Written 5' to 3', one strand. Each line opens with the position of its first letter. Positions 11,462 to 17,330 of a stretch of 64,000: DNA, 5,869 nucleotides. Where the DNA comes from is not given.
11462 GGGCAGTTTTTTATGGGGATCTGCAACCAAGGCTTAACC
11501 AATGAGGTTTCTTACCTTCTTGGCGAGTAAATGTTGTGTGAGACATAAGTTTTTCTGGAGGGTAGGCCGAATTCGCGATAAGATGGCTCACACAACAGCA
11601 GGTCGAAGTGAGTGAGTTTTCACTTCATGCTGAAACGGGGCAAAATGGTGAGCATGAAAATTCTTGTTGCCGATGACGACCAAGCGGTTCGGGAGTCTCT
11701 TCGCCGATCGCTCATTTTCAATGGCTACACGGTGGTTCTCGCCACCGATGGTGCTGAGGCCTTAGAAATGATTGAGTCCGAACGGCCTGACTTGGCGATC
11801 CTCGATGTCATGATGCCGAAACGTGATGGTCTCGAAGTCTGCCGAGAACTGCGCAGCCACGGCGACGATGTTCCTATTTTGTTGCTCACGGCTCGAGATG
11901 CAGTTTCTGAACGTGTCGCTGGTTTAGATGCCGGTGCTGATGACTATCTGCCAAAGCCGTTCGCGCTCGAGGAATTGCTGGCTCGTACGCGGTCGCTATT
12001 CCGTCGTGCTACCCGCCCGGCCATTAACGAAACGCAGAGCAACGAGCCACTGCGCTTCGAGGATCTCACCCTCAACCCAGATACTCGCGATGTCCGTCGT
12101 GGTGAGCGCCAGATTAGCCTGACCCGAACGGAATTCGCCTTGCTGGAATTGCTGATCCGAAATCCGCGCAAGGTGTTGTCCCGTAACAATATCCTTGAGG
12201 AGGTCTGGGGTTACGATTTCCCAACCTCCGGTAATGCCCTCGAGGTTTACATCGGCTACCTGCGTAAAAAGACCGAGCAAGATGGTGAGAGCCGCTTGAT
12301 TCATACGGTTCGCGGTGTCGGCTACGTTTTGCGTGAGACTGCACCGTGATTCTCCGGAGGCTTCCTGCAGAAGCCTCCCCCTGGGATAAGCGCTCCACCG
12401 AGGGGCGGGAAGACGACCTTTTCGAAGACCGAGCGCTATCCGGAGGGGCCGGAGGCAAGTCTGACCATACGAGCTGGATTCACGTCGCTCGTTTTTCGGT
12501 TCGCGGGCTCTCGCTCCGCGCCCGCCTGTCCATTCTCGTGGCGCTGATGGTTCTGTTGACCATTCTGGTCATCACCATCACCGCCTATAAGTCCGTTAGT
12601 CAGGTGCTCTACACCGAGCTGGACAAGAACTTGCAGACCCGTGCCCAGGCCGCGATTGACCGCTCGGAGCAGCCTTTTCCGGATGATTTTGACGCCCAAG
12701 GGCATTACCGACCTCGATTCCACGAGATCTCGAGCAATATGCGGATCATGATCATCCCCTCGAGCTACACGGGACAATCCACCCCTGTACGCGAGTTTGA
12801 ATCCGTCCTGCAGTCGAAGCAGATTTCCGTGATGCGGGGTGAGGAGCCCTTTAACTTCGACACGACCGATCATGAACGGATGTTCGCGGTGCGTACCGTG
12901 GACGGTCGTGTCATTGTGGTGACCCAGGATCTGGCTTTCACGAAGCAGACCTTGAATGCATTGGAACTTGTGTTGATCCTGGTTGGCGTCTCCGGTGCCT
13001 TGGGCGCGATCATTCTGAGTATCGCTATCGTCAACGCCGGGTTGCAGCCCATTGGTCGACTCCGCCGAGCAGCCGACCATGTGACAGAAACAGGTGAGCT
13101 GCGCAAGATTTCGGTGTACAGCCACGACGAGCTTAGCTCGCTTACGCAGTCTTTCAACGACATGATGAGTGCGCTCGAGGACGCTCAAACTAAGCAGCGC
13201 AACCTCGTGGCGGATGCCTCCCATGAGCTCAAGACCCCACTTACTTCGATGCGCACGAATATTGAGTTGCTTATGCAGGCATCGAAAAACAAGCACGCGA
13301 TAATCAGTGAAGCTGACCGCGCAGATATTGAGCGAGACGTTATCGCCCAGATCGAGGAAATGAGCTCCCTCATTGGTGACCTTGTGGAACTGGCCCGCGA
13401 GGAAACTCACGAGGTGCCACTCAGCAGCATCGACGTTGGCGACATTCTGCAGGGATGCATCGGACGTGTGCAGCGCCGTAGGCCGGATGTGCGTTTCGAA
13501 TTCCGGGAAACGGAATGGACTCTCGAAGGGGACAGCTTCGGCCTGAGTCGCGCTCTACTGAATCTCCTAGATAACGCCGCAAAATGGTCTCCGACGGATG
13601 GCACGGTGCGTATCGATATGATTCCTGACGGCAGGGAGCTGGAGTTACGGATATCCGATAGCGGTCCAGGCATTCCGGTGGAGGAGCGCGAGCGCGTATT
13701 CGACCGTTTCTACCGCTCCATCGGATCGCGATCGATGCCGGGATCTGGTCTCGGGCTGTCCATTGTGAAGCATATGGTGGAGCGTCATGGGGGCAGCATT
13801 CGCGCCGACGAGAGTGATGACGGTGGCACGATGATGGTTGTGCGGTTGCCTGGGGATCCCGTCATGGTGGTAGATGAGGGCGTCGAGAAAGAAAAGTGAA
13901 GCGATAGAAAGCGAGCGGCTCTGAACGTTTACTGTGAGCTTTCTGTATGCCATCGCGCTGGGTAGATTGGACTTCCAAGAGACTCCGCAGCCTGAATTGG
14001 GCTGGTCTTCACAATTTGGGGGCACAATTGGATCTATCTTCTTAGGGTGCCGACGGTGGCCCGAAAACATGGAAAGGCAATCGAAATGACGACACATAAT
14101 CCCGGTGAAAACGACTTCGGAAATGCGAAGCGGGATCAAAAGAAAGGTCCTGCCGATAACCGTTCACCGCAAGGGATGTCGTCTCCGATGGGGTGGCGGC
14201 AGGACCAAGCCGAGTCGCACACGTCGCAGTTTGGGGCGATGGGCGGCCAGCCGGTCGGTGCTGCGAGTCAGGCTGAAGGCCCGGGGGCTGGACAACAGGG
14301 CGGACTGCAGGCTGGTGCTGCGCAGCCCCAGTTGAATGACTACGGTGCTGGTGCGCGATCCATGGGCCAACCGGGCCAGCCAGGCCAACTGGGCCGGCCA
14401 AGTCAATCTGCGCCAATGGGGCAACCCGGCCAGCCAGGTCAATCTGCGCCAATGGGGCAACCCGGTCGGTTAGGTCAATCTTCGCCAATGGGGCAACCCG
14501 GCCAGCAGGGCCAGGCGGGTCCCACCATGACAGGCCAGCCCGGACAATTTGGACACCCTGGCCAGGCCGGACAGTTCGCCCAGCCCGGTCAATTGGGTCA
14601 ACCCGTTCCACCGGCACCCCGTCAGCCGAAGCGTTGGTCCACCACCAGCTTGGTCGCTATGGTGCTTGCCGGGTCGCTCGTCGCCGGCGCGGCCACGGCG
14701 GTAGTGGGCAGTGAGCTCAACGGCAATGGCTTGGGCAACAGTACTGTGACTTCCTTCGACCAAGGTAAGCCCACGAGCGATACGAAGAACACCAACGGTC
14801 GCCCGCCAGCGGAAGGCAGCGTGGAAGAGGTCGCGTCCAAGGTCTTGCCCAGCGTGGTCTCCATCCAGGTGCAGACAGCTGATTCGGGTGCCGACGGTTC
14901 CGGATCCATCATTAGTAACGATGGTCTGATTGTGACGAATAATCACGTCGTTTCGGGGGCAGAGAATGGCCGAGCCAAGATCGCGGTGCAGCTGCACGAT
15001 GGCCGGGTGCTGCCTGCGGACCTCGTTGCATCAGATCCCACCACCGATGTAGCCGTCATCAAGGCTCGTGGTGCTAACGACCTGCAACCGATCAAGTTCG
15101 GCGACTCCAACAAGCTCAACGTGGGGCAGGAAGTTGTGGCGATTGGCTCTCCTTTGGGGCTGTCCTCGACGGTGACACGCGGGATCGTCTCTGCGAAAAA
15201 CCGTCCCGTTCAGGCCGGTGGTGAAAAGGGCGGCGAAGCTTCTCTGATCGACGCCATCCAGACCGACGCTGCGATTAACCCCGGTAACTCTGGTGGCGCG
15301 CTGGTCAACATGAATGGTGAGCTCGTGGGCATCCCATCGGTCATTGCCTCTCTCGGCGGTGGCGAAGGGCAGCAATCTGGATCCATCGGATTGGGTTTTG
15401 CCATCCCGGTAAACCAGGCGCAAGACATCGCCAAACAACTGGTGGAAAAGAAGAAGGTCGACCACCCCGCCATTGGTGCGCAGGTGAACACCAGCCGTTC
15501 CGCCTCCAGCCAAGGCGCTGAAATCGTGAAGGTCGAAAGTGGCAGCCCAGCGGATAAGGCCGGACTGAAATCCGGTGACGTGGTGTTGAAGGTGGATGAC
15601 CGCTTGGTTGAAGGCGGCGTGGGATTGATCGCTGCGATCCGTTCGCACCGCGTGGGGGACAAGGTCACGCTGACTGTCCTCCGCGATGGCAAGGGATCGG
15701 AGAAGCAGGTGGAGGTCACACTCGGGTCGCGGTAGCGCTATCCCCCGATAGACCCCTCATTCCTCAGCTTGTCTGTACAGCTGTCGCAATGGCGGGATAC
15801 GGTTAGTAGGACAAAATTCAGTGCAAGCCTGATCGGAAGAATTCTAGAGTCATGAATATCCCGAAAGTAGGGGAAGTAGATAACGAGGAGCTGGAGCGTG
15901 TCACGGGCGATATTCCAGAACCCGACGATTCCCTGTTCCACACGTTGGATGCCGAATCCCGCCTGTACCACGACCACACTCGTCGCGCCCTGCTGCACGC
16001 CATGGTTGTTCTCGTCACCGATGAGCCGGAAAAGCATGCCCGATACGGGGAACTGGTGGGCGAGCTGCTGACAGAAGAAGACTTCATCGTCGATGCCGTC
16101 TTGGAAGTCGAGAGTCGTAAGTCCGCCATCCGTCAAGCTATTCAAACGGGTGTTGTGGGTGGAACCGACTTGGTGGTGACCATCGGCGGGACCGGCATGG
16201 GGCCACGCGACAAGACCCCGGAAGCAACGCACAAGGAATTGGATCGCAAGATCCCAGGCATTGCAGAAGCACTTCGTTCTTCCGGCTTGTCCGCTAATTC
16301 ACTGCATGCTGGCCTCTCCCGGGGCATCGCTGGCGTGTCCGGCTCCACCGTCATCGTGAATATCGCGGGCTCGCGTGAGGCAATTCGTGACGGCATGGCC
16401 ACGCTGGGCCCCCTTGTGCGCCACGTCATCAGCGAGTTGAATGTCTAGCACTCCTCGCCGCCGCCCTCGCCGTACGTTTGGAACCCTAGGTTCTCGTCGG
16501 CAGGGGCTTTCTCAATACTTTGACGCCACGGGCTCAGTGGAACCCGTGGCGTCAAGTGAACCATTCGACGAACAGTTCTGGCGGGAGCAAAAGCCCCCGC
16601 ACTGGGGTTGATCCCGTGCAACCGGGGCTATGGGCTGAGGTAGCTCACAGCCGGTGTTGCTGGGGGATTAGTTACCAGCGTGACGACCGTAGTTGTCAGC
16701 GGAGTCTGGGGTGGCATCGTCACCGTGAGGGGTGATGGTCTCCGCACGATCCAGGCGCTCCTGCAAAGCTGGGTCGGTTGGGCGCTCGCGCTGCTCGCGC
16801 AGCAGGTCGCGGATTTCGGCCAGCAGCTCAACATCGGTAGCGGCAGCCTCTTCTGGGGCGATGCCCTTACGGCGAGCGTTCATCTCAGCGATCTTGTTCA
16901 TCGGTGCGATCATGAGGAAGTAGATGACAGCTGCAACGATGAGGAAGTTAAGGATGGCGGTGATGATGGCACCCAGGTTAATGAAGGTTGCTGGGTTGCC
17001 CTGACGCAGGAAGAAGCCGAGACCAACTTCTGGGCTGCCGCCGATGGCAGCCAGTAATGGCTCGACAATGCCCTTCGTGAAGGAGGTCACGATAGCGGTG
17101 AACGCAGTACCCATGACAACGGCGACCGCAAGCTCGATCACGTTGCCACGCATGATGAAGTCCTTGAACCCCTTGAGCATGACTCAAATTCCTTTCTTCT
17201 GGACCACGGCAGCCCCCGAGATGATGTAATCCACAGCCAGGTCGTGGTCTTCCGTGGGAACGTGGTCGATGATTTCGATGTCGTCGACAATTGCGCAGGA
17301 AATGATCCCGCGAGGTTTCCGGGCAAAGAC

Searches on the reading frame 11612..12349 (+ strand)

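Call 38: search_protein_families(library=pfam, proteins=[window:11612-12349:+], max_evalue=0.00001)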
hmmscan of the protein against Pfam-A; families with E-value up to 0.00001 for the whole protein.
window:11612-12349:+ (245 aa): 2 families
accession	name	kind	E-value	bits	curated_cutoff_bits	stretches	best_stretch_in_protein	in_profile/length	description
PF00072.30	Response_reg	-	5.2e-33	114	30.2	1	17-126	1-110/111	Response regulator receiver domain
PF00486.34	Trans_reg_C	-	6.6e-28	97.1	26.2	1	166-240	2-77/77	Transcriptional regulatory protein, C terminal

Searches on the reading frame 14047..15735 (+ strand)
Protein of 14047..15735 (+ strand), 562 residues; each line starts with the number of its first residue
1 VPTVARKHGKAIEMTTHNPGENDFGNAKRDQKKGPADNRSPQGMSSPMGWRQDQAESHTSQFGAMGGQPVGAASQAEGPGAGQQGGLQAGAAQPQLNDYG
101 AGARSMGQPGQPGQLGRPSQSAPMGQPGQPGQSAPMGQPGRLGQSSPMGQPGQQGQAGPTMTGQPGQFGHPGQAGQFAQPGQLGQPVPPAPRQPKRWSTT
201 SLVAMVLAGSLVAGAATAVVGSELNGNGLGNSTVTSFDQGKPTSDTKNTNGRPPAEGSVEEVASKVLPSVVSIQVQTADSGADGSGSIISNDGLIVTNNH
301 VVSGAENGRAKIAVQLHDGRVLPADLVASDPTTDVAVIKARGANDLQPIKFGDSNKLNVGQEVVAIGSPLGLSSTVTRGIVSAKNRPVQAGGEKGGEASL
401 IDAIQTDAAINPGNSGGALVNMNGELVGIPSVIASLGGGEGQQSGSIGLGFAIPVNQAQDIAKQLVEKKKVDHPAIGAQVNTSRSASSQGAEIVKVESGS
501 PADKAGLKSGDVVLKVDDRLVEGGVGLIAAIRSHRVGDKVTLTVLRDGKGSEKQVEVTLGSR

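Call 38: search_protein_families(library=pfam, proteins=[window:14047-15735:+], max_evalue=0.00001)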
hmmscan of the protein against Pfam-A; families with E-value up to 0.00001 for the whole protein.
window:14047-15735:+ (562 aa): 6 families
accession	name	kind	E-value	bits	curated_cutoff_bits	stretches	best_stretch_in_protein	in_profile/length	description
PF13365.12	Trypsin_2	-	4.8e-35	121.9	27.6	1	284-429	1-144/144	Trypsin-like peptidase domain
PF00089.32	Trypsin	-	3.7e-18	66.6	20.6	1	267-460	12-218/220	Trypsin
PF13180.12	PDZ_2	-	1e-17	64.6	27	1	474-557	1-80/80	PDZ domain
PF17820.7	PDZ_6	-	1.9e-08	34.4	27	1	493-546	2-54/54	PDZ domain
PF01391.23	Collagen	-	1.4e-06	28.4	27.2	0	107-159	1-53/60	Collagen triple helix repeat (20 copies)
PF00595.29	PDZ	-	3.1e-06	27.9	23.2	1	472-544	8-80/81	PDZ domain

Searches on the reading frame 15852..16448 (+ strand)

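Call 38: search_protein_families(library=pfam, proteins=[window:15852-16448:+], max_evalue=0.00001)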
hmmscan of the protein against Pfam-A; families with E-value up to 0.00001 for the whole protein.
window:15852-16448:+ (198 aa): 1 family
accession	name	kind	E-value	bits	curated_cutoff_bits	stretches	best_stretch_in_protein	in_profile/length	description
PF00994.29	MoCF_biosynth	-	7.5e-17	61.8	26.6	1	67-191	20-144/144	Probable molybdopterin binding domain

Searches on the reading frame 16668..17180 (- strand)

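Call 39: search_protein_families(library=pfam, proteins=[window:16668-17180:-], max_evalue=0.00001)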
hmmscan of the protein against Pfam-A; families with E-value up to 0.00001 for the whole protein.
window:16668-17180:- (170 aa): 1 family
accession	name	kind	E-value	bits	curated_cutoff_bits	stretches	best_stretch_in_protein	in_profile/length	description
PF01741.23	MscL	-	1.2e-36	126.2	27.4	1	1-128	1-123/123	Large-conductance mechanosensitive channel, MscL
